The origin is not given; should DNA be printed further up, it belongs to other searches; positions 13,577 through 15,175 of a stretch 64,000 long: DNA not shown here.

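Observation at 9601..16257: Lower-GC island: tightly overlapping five-gene operon (KAS III-like, SDR epimerase/reductase, MBL hydrolase, PaaK/F390-synthetase-like adenylase, ATP-grasp ligase) with no NRPS, PKS or ACP, which I cannot assign to a described pathway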

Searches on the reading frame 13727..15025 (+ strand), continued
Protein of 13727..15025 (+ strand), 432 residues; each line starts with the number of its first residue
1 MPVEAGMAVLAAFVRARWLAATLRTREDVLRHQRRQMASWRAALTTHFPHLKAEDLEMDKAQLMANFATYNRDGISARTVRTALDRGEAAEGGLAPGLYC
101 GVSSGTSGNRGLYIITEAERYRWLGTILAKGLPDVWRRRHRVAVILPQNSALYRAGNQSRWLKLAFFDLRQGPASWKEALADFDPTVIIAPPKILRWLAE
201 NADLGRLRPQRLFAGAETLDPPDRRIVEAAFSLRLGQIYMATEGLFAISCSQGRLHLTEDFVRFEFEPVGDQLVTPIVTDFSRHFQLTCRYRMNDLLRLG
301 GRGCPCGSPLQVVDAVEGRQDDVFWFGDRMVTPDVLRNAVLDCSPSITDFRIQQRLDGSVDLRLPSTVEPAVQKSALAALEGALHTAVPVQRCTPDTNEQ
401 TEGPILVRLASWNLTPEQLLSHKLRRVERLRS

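Call 59: get_annotated_region(hit=H11, flank=7000)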
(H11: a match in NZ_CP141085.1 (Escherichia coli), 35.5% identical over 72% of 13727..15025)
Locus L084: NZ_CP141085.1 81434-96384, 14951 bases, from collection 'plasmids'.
description: Escherichia coli strain KE48 plasmid unnamed1, complete sequence
organism: Escherichia coli (NCBI taxid 562)
taxonomy: Bacteria; Pseudomonadota; Gammaproteobacteria; Enterobacterales; Enterobacteriaceae; Escherichia; Escherichia coli
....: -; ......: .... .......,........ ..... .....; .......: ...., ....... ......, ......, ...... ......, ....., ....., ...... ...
typing (MOB-suite, as given by PLSDB): non-mobilizable
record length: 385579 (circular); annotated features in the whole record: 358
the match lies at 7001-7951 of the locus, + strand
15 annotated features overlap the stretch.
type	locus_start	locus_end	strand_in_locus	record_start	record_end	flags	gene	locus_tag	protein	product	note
CDS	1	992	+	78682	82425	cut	narG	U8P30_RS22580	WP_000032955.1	nitrate reductase subunit alpha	GO:0009061 - anaerobic respiration [Evidence IEA]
CDS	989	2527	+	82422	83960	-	narH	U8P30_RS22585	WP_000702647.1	nitrate reductase subunit beta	GO:0009061 - anaerobic respiration [Evidence IEA]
CDS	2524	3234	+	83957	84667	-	narJ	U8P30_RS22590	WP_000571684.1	nitrate reductase molybdenum cofactor assembly chaperone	GO:0051131 - chaperone-mediated protein complex assembly [Evidence IEA]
CDS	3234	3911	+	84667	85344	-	narI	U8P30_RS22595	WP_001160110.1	respiratory nitrate reductase subunit gamma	GO:0019645 - anaerobic electron transport chain [Evidence IEA]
CDS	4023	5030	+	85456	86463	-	-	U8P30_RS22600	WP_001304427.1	3-oxoacyl-[acyl-carrier-protein] synthase III C-terminal domain-containing protein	-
CDS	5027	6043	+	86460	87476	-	-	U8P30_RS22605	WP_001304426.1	NAD(P)-dependent oxidoreductase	-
CDS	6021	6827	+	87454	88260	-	-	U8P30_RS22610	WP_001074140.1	MBL fold metallo-hydrolase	-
CDS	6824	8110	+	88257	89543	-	-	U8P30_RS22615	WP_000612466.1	F390 synthetase-related protein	-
CDS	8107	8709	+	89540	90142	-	-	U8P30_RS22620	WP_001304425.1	phosphatase PAP2 family protein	-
CDS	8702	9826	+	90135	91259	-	-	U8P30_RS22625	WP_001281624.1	sterol desaturase family protein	GO:0008610 - lipid biosynthetic process [Evidence IEA]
CDS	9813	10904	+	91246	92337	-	-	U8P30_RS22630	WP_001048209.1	acyl-CoA desaturase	GO:0006633 - fatty acid biosynthetic process [Evidence IEA]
CDS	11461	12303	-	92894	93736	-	purU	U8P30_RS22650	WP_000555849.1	formyltetrahydrofolate deformylase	GO:0009152 - purine ribonucleotide biosynthetic process [Evidence IEA]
CDS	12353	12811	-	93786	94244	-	ychJ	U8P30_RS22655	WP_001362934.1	YchJ family protein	-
CDS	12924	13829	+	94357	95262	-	rssA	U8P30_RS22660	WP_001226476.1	patatin-like phospholipase RssA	GO:0006629 - lipid metabolic process [Evidence IEA]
CDS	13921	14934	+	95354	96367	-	rssB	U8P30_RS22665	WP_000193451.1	two-component system response regulator RssB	GO:0000160 - phosphorelay signal transduction system [Evidence IEA]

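Call 60: get_annotated_region(hit=H17, flank=7000)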
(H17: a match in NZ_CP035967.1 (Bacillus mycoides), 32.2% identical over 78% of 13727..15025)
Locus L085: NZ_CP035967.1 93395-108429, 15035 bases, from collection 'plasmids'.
description: Bacillus mycoides strain BPN09/1 plasmid p249
organism: Bacillus mycoides (NCBI taxid 1405)
taxonomy: Bacteria; Bacillota; Bacilli; Bacillales; Bacillaceae; Bacillus; Bacillus mycoides
host: -; source: cell culture,soil; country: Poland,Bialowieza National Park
typing (MOB-suite, as given by PLSDB): conjugative; replicon rep_cluster_1869; relaxase MOBP; mating-pair formation MPF_T
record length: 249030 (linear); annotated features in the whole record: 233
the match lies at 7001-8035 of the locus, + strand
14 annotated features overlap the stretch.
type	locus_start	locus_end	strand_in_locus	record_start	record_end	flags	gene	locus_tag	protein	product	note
CDS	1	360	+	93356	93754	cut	-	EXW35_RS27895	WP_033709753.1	BlaI/MecI/CopY family transcriptional regulator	GO:0045892 - negative regulation of DNA-templated transcription [Evidence IEA]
CDS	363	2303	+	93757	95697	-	-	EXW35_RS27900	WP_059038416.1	M56 family metallopeptidase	-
CDS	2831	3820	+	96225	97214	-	-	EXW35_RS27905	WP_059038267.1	beta-ketoacyl-ACP synthase III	-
CDS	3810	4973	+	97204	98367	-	-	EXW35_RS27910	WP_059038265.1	ATP-grasp domain-containing protein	-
CDS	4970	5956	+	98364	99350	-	-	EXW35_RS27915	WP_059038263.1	NAD(P)-dependent oxidoreductase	-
CDS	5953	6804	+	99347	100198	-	-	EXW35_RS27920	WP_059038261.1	MBL fold metallo-hydrolase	-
CDS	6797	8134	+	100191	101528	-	-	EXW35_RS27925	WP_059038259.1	F390 synthetase-related protein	-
CDS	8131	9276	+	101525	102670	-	-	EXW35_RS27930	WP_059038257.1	hypothetical protein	-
CDS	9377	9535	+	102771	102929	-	-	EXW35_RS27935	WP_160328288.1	hypothetical protein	-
CDS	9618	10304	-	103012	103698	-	-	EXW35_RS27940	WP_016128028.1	IS6 family transposase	-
CDS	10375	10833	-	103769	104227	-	-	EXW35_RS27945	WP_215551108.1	hypothetical protein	-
CDS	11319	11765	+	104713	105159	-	-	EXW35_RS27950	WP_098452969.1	epimerase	-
CDS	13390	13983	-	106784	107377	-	-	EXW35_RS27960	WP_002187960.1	TasA family protein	-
CDS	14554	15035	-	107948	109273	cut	-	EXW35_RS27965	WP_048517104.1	hypothetical protein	-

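Call 61: get_annotated_region(hit=H12, flank=7000)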
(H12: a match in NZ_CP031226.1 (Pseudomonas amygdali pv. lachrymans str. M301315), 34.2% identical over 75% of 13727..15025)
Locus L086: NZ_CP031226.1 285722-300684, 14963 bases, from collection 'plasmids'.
description: Pseudomonas amygdali pv. lachrymans str. M301315 plasmid pMPPla107, complete sequence
organism: Pseudomonas amygdali pv. lachrymans str. M301315 (NCBI taxid 629260)
taxonomy: Bacteria; Pseudomonadota; Gammaproteobacteria; Pseudomonadales; Pseudomonadaceae; Pseudomonas; Pseudomonas amygdali; Pseudomonas amygdali pv. lachrymans str. M301315
host: -; source: -; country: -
typing (MOB-suite, as given by PLSDB): non-mobilizable; replicon rep_cluster_1322; mating-pair formation MPF_I
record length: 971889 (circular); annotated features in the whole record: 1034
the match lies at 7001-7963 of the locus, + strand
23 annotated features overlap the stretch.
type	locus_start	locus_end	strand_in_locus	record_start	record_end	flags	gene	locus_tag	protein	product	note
CDS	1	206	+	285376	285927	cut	-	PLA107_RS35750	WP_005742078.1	hypothetical protein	-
CDS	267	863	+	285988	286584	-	-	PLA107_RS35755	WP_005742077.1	hypothetical protein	-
CDS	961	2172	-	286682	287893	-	-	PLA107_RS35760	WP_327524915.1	ADP-ribosylglycohydrolase family protein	-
CDS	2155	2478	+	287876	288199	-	-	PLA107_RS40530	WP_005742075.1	hypothetical protein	-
CDS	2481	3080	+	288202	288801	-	-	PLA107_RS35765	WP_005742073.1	hypothetical protein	-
CDS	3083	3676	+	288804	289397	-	-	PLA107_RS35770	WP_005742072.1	hypothetical protein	-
CDS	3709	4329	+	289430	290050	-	-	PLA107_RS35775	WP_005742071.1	hypothetical protein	-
CDS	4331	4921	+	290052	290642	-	-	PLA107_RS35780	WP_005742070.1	hypothetical protein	-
CDS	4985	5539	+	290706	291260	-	-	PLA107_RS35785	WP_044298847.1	hypothetical protein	-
CDS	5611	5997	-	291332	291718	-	-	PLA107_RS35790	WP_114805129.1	hypothetical protein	-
CDS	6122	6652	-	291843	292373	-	-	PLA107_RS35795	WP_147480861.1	hypothetical protein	-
CDS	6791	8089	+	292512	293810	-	-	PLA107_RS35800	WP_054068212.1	F390 synthetase-related protein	-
CDS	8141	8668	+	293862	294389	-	-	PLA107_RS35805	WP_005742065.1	hypothetical protein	-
CDS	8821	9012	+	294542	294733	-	-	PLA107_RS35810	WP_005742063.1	hypothetical protein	-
CDS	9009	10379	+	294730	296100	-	-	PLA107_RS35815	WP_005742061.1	hypothetical protein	-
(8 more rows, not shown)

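Call 71: get_annotated_region(hit=H7, flank=8000)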
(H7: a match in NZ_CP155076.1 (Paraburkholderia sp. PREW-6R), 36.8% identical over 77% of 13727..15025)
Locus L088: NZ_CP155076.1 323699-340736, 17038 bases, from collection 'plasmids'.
description: Paraburkholderia sp. PREW-6R plasmid unnamed2, complete sequence
organism: Paraburkholderia sp. PREW-6R (NCBI taxid 3141544)
taxonomy: Bacteria; Pseudomonadota; Betaproteobacteria; Burkholderiales; Burkholderiaceae; Paraburkholderia; Paraburkholderia sp. PREW-6R
host: -; source: single cell,Phlox subulata; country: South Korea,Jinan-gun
typing (MOB-suite, as given by PLSDB): non-mobilizable
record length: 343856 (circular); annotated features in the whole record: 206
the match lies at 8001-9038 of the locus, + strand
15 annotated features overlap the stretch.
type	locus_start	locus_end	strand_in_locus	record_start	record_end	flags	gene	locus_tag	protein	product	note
CDS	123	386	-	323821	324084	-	-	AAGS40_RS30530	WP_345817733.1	hypothetical protein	-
CDS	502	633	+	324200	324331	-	-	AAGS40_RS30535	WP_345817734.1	hypothetical protein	-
CDS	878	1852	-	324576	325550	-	-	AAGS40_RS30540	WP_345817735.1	alpha/beta hydrolase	-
CDS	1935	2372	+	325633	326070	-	-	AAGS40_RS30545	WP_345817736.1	Rrf2 family transcriptional regulator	-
CDS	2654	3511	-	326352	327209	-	-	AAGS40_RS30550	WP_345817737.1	hypothetical protein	-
CDS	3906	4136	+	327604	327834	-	-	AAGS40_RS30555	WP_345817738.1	dihydrofolate reductase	GO:0046654 - tetrahydrofolate biosynthetic process [Evidence IEA]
CDS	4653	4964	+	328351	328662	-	-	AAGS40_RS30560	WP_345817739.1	ArsR family transcriptional regulator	GO:0006355 - regulation of DNA-templated transcription [Evidence IEA]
CDS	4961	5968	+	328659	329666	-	-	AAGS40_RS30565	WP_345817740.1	3-oxoacyl-[acyl-carrier-protein] synthase III C-terminal domain-containing protein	-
CDS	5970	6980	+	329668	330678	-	-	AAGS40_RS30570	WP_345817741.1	NAD(P)-dependent oxidoreductase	-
CDS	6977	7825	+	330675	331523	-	-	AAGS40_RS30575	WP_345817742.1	MBL fold metallo-hydrolase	-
CDS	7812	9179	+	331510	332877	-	-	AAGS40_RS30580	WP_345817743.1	F390 synthetase-related protein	-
CDS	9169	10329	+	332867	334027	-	-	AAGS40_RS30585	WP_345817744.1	ATP-grasp domain-containing protein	-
CDS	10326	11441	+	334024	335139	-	-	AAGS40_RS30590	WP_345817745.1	GNAT family N-acetyltransferase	-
CDS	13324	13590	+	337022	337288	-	-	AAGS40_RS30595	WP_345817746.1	hypothetical protein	-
CDS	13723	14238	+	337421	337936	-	-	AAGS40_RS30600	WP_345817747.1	hypothetical protein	-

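Call 72: get_annotated_region(hit=H9, flank=8000)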
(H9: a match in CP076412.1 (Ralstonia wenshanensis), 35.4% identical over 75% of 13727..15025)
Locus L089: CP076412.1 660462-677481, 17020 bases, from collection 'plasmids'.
description: Ralstonia wenshanensis strain 56D2 plasmid p56D2, complete sequence
organism: Ralstonia wenshanensis (NCBI taxid 2842456)
taxonomy: Bacteria; Pseudomonadota; Betaproteobacteria; Burkholderiales; Burkholderiaceae; Ralstonia; Ralstonia wenshanensis
host: -; source: soil; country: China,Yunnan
typing (MOB-suite, as given by PLSDB): non-mobilizable
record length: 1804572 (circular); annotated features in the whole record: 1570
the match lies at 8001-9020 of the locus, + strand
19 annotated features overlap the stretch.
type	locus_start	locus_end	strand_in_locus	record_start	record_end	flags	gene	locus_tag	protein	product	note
CDS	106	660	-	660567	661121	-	-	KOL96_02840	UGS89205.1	NAD(P)H-dependent oxidoreductase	-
CDS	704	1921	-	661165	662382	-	-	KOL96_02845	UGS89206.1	cation:proton antiporter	-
CDS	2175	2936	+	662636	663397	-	-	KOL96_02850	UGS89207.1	CoA transferase subunit A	-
CDS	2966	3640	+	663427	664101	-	-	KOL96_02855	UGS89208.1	CoA-transferase subunit beta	-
CDS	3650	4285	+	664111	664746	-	-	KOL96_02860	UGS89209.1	2-hydroxychromene-2-carboxylate isomerase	-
CDS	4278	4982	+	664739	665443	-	-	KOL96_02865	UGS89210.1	Crp/Fnr family transcriptional regulator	-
CDS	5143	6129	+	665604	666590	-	-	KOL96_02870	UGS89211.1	ketoacyl-ACP synthase III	-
CDS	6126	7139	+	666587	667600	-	-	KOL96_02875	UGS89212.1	NAD(P)-dependent oxidoreductase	-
CDS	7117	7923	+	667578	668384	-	-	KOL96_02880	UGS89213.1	MBL fold metallo-hydrolase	-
CDS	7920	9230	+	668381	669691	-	-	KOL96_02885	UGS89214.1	CoF synthetase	-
CDS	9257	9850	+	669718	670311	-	-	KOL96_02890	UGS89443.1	phosphatase PAP2 family protein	-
CDS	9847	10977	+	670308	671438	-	-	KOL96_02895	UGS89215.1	sterol desaturase family protein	-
CDS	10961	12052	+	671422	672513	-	-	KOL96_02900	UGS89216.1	acyl-CoA desaturase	-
CDS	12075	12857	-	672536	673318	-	-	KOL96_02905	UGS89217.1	alpha/beta hydrolase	-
CDS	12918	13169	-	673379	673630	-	-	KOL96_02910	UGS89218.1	hypothetical protein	-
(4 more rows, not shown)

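Call 73: get_annotated_region(hit=H13, flank=8000)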
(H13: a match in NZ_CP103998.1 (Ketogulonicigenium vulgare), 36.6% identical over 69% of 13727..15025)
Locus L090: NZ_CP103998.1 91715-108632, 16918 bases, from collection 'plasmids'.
description: Ketogulonicigenium vulgare strain D3_3 plasmid p1, complete sequence
organism: Ketogulonicigenium vulgare (NCBI taxid 92945)
taxonomy: Bacteria; Pseudomonadota; Alphaproteobacteria; Rhodobacterales; Roseobacteraceae; Ketogulonicigenium; Ketogulonicigenium vulgare
host: -; source: Tenebrio molitor; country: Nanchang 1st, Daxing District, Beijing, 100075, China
typing (MOB-suite, as given by PLSDB): non-mobilizable
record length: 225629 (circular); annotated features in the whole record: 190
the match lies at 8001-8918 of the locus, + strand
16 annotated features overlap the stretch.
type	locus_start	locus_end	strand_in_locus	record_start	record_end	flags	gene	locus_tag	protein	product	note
CDS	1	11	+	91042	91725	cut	-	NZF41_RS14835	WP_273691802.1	IS6 family transposase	-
CDS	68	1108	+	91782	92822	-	-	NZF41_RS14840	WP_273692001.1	siderophore-interacting protein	GO:0055072 - obsolete iron ion homeostasis [Evidence IEA]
CDS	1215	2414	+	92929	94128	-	repA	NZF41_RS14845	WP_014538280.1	plasmid partitioning protein RepA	-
CDS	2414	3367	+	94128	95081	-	repB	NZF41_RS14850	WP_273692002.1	plasmid partitioning protein RepB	-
CDS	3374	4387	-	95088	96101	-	-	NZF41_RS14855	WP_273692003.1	sulfotransferase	-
CDS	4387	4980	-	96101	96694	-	-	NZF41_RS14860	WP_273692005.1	TetR/AcrR family transcriptional regulator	-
CDS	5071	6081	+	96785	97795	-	-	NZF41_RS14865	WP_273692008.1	beta-ketoacyl-ACP synthase 3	-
CDS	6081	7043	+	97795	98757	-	-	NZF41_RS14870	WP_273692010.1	NAD(P)-dependent oxidoreductase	-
CDS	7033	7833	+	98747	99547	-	-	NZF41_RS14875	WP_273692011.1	MBL fold metallo-hydrolase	-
CDS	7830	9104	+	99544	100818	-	-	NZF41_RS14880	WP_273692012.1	F390 synthetase-related protein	-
CDS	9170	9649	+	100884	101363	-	-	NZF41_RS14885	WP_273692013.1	VOC family protein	-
CDS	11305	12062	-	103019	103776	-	-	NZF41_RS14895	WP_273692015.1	IS5 family transposase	-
CDS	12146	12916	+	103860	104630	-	-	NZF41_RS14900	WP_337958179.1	substrate-binding domain-containing protein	-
CDS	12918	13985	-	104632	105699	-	-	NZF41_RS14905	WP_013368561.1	ParB/RepB/Spo0J family partition protein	-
CDS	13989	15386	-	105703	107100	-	-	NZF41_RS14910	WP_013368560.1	AAA family ATPase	-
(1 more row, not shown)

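Call 74: get_annotated_region(hit=H6, flank=8000)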
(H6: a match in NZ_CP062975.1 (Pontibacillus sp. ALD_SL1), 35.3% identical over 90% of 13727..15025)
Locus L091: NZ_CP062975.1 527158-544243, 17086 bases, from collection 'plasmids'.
description: Pontibacillus sp. ALD_SL1 plasmid unnamed, complete sequence
organism: Pontibacillus sp. ALD_SL1 (NCBI taxid 2777185)
taxonomy: Bacteria; Bacillota; Bacilli; Bacillales; Bacillaceae; Pontibacillus; Pontibacillus sp. ALD SL1
host: -; source: mangrove mud; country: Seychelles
typing (MOB-suite, as given by PLSDB): non-mobilizable
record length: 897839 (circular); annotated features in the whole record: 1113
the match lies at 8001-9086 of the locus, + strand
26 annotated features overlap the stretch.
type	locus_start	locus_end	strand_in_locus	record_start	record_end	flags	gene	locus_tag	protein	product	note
CDS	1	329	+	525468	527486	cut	-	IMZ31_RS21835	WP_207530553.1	AAA family ATPase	-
CDS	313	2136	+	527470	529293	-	-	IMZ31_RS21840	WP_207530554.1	hypothetical protein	-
CDS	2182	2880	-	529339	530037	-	-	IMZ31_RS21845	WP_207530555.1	hypothetical protein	-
CDS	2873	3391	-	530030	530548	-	-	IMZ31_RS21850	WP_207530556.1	sigma-70 family RNA polymerase sigma factor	GO:0006352 - DNA-templated transcription initiation [Evidence IEA]; GO:0006355 - regulation of DNA-templated ...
CDS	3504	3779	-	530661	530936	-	-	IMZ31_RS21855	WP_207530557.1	hypothetical protein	-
CDS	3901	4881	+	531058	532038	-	-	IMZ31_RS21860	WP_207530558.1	beta-ketoacyl-ACP synthase III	-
CDS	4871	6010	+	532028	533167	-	-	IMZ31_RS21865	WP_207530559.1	ATP-grasp domain-containing protein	-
CDS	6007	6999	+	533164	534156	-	-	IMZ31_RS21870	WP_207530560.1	NAD(P)-dependent oxidoreductase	-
CDS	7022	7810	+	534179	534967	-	-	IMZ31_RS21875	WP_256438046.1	MBL fold metallo-hydrolase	-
CDS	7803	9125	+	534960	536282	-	-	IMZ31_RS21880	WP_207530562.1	F390 synthetase-related protein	-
CDS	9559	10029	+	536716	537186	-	-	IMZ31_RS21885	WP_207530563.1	hypothetical protein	-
CDS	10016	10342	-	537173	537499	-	-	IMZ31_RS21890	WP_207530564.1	hypothetical protein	-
CDS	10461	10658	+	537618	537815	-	-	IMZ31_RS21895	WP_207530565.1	hypothetical protein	-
CDS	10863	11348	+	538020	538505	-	-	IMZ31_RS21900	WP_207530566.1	hypothetical protein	-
CDS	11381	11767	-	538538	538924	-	-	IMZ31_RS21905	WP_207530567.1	hypothetical protein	-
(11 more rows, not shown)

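Call 103: search_protein_families(library=padloc, proteins=[window:13727-15025:+], max_evalue=0.001)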
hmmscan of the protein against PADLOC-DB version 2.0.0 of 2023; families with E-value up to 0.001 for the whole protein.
window:13727-15025:+ (432 aa): 0 families
